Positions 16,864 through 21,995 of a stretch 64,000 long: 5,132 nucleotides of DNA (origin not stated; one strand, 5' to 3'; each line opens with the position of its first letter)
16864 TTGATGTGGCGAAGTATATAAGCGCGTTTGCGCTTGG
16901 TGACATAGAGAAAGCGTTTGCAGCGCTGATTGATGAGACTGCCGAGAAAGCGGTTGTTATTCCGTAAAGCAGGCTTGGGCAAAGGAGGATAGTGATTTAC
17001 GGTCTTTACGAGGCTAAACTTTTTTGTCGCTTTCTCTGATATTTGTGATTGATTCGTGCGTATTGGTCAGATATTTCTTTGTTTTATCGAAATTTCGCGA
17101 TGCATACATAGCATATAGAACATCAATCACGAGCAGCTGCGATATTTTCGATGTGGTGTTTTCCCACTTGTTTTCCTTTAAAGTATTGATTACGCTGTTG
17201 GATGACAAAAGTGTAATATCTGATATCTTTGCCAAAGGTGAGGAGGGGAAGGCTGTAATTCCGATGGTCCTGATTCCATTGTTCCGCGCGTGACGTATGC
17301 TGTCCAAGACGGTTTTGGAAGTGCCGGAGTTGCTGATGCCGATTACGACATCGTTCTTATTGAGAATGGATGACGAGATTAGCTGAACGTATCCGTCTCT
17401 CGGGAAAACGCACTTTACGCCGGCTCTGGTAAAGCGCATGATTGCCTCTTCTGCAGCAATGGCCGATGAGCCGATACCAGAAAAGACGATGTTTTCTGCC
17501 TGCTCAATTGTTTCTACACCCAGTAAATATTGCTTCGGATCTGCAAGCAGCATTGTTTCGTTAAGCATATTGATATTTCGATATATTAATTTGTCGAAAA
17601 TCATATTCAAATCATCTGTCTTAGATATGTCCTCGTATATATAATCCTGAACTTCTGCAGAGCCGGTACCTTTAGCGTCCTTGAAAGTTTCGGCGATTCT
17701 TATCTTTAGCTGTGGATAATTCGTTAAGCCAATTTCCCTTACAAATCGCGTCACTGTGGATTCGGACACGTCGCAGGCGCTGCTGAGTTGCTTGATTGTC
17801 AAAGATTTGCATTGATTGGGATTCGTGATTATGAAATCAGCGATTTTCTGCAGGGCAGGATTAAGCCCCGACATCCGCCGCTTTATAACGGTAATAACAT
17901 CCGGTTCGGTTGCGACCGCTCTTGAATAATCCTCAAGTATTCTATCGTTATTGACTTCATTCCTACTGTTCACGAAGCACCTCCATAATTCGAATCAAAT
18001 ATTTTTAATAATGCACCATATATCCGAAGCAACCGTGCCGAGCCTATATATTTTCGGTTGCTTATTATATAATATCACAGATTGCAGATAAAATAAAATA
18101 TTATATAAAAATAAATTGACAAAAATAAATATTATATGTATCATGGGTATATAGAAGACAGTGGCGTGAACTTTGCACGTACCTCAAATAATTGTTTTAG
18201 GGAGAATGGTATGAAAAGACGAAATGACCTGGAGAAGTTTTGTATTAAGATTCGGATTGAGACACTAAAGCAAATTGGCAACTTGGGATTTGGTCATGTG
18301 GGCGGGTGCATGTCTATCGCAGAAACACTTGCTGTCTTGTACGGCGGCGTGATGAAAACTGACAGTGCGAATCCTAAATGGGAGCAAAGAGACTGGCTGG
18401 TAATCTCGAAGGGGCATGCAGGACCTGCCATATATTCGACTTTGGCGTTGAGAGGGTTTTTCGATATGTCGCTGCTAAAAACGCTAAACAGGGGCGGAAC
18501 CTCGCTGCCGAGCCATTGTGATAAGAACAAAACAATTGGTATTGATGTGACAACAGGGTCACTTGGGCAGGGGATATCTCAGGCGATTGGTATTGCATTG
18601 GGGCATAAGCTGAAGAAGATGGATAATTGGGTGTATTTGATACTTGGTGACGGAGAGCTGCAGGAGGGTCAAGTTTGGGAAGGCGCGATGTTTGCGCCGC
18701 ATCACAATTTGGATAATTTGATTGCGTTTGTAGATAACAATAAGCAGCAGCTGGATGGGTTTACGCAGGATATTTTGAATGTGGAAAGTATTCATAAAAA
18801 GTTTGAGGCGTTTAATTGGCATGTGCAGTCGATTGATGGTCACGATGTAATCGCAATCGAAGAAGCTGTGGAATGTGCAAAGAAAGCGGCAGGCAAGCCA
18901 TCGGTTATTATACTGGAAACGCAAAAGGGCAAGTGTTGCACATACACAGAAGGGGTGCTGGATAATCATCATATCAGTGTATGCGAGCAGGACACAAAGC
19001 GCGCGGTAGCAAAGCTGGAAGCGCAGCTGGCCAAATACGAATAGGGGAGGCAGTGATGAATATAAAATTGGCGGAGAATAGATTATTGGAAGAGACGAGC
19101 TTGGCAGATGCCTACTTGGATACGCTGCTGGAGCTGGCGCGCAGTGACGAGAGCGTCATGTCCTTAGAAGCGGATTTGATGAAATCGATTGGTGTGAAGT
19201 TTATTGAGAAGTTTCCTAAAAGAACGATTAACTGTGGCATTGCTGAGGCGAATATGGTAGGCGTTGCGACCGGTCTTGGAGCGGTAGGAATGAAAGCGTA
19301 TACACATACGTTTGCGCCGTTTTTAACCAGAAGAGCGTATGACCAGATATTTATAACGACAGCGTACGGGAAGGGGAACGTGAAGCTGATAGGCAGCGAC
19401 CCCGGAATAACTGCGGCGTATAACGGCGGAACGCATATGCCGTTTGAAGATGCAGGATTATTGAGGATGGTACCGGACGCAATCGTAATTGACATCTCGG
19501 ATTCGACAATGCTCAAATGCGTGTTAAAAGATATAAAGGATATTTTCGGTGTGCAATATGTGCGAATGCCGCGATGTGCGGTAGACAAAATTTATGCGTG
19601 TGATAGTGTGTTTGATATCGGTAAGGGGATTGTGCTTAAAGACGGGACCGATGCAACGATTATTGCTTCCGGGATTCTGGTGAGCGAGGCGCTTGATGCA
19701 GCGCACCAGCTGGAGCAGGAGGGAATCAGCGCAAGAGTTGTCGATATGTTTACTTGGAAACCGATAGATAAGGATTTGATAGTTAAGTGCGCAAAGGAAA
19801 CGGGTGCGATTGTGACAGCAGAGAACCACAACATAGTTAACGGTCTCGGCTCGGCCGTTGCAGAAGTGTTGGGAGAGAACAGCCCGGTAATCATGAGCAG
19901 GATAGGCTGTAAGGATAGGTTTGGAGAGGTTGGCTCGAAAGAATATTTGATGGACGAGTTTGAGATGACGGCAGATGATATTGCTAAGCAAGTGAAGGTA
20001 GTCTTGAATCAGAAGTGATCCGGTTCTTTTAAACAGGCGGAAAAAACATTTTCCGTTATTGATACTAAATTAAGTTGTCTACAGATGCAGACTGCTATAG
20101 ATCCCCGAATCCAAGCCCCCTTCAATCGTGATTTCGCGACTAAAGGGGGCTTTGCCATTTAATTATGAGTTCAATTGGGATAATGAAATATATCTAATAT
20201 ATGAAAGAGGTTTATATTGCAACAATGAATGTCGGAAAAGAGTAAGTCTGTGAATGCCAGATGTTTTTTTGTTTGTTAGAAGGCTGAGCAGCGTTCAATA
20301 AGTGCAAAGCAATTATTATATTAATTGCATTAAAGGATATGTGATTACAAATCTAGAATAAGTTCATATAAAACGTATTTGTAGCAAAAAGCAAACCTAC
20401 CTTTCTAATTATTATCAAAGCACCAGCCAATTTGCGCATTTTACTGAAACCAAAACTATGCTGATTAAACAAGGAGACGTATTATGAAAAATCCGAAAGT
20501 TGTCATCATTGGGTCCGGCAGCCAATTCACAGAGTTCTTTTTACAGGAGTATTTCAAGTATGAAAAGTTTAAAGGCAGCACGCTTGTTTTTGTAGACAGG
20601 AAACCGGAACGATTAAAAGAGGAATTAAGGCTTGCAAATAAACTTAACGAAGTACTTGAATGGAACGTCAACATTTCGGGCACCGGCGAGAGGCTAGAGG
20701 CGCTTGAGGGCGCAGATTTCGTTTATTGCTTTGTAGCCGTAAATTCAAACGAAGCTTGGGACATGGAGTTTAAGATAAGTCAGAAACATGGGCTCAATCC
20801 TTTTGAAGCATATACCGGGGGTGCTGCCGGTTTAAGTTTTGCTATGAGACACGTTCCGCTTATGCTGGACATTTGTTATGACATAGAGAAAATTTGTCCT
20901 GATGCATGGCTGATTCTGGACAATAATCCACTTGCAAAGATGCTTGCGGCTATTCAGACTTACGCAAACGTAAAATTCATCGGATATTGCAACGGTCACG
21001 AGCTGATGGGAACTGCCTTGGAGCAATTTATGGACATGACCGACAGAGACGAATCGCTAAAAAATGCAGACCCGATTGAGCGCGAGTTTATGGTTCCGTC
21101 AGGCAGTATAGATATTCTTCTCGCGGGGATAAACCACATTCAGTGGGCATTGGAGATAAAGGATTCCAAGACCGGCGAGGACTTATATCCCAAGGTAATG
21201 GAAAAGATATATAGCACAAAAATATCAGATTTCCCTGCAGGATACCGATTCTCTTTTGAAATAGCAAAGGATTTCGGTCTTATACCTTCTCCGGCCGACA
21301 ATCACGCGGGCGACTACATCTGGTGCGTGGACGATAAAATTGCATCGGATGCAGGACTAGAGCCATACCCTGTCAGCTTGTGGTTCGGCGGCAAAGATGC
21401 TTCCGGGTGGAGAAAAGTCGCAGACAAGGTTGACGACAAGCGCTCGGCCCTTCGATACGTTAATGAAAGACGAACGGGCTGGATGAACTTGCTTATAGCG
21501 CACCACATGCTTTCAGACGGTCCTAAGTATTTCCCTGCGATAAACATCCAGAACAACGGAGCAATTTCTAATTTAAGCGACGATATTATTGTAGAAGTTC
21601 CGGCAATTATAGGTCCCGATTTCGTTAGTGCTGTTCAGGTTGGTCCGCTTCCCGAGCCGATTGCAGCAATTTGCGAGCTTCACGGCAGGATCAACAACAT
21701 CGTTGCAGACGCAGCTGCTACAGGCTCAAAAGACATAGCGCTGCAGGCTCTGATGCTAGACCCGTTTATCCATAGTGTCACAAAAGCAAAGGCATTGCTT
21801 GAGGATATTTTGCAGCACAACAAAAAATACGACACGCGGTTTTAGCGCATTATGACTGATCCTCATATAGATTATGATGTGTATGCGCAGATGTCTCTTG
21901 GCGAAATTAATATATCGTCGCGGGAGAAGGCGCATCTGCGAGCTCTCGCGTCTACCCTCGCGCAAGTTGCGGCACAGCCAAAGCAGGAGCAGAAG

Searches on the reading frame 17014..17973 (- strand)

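Call 63: search_protein_families(library=pfam, proteins=[window:17014-17973:-], max_evalue=0.00001)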
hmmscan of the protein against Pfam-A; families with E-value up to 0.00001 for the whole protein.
window:17014-17973:- (319 aa): 3 families
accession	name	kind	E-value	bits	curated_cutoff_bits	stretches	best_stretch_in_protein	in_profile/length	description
PF01380.27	SIS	-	2.4e-18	66.6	25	1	156-288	2-130/131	SIS domain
PF01418.23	HTH_6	-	7.2e-17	61.6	28.3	1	27-97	4-74/77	Helix-turn-helix domain, rpiR family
PF13580.11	SIS_2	-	3.4e-09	37.3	27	1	194-240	90-137/138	SIS domain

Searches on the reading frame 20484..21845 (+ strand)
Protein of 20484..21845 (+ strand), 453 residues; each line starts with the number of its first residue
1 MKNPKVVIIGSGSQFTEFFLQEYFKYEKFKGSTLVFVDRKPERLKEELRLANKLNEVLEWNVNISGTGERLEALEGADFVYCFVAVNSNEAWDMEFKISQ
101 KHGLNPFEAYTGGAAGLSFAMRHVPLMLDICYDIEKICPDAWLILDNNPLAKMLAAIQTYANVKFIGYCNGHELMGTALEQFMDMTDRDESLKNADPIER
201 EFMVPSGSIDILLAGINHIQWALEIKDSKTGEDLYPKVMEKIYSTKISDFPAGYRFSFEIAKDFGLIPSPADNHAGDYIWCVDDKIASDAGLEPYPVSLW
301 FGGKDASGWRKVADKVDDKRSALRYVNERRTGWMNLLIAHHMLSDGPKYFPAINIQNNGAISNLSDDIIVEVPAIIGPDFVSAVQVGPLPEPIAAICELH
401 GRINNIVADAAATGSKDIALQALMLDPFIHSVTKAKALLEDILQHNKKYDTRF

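Call 29: search_protein_families(library=ncbifam, proteins=[window:20484-21845:+], max_evalue=1e-20)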
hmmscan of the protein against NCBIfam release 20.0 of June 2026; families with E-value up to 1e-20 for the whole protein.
window:20484-21845:+ (453 aa): 2 families
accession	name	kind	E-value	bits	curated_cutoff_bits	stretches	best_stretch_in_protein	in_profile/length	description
NF011657.0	PRK15076.1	subfamily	3.5e-64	217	486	1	3-444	2-420/432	alpha-galactosidase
NF041089.1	alpha_gluc_AglA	equivalog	9.7e-33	113.7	650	1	5-181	2-183/464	alpha-glucosidase AglA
